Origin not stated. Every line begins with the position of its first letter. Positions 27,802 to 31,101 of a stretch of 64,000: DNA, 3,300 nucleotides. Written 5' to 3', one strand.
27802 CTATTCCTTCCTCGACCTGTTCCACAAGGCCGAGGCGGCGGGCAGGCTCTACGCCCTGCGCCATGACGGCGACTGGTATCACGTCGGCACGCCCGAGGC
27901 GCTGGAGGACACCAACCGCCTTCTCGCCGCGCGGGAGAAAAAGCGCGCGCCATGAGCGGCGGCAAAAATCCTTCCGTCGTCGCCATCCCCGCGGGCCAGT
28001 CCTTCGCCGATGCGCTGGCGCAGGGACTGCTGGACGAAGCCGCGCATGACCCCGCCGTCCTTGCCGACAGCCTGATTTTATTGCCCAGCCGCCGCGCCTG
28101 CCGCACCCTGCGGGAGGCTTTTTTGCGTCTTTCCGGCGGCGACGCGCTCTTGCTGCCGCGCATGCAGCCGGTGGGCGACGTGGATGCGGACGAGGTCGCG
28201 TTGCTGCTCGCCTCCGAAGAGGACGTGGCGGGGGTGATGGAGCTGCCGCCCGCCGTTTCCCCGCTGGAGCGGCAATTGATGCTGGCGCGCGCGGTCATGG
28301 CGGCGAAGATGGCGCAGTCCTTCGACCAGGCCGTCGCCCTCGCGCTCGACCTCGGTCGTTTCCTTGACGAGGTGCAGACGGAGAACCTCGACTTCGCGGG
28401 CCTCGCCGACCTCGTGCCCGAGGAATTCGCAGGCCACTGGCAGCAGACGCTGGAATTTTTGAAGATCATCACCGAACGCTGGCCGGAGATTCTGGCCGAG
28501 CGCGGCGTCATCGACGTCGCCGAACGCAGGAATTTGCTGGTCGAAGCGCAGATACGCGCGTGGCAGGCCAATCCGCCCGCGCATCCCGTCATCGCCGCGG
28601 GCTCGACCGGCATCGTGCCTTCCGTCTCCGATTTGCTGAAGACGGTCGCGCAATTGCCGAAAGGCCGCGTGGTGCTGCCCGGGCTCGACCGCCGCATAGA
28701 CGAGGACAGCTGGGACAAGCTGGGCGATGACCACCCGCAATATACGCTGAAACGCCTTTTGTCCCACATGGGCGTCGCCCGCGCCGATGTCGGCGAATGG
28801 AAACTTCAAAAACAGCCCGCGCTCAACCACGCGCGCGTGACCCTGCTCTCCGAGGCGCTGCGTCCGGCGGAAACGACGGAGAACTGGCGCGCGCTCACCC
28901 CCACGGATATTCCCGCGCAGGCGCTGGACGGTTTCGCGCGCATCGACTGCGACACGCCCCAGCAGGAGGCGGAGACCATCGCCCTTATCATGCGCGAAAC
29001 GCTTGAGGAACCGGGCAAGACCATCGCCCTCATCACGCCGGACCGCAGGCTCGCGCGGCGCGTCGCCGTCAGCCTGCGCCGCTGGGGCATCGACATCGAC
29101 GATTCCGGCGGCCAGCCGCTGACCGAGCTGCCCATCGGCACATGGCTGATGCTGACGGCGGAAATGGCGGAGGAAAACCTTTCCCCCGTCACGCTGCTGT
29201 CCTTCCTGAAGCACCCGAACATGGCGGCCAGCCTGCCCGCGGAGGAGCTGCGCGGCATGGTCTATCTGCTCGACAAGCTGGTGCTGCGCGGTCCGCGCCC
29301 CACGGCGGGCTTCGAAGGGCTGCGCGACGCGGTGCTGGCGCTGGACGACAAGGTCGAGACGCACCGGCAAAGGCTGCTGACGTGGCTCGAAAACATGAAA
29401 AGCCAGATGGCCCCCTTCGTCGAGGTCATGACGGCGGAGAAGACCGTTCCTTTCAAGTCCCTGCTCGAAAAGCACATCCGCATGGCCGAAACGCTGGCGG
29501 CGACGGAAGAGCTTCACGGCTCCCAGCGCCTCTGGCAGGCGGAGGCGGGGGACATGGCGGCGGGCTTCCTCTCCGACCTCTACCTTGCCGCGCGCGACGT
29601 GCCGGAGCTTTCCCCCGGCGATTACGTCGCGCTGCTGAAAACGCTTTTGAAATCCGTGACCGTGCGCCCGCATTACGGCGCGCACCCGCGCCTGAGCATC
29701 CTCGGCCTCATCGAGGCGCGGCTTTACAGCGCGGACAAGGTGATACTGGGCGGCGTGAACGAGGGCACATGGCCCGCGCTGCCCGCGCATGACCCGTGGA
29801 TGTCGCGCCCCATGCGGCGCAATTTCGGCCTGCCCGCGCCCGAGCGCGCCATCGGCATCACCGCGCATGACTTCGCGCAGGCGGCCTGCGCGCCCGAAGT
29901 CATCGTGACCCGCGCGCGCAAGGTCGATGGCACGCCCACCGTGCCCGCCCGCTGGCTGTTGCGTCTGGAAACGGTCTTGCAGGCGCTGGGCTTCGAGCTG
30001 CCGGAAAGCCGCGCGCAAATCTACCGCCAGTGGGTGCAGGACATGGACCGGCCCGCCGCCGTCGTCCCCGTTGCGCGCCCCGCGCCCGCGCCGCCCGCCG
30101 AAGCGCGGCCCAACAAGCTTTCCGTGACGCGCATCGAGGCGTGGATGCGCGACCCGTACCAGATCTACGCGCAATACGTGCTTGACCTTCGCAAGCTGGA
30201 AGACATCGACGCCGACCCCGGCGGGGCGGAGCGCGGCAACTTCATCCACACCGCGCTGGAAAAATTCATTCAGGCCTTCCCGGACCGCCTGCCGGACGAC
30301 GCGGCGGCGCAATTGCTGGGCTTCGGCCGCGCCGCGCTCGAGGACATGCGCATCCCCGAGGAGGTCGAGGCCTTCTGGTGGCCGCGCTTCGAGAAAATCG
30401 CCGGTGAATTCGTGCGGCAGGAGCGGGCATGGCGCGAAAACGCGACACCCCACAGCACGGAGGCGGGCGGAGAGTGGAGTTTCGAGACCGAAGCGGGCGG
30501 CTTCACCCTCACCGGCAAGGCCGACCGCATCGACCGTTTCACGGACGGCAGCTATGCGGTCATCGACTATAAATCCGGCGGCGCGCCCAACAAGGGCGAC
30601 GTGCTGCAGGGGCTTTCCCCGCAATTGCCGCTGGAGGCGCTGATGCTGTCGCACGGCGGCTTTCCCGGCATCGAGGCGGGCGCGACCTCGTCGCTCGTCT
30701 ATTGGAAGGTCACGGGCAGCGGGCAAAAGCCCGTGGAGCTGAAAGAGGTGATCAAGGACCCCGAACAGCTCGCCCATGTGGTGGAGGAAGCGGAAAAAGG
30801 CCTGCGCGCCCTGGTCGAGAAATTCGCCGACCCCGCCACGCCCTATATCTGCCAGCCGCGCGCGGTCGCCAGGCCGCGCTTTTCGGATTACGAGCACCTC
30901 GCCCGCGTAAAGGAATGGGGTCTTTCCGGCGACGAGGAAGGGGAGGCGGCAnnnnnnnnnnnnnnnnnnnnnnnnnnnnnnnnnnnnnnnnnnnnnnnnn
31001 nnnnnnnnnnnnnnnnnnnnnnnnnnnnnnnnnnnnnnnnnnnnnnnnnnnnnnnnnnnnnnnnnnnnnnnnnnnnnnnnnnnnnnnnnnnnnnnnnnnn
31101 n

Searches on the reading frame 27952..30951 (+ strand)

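Call 47: search_protein_families(library=pfam, proteins=[window:27952-30951:+], max_evalue=0.00001)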
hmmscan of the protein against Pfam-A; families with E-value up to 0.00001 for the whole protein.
window:27952-30951:+ (1000 aa): 1 family
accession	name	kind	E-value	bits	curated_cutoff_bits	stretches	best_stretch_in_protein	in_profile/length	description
PF12705.13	PDDEXK_1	-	9.2e-28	98.3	22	1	722-965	1-234/247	PD-(D/E)XK nuclease superfamily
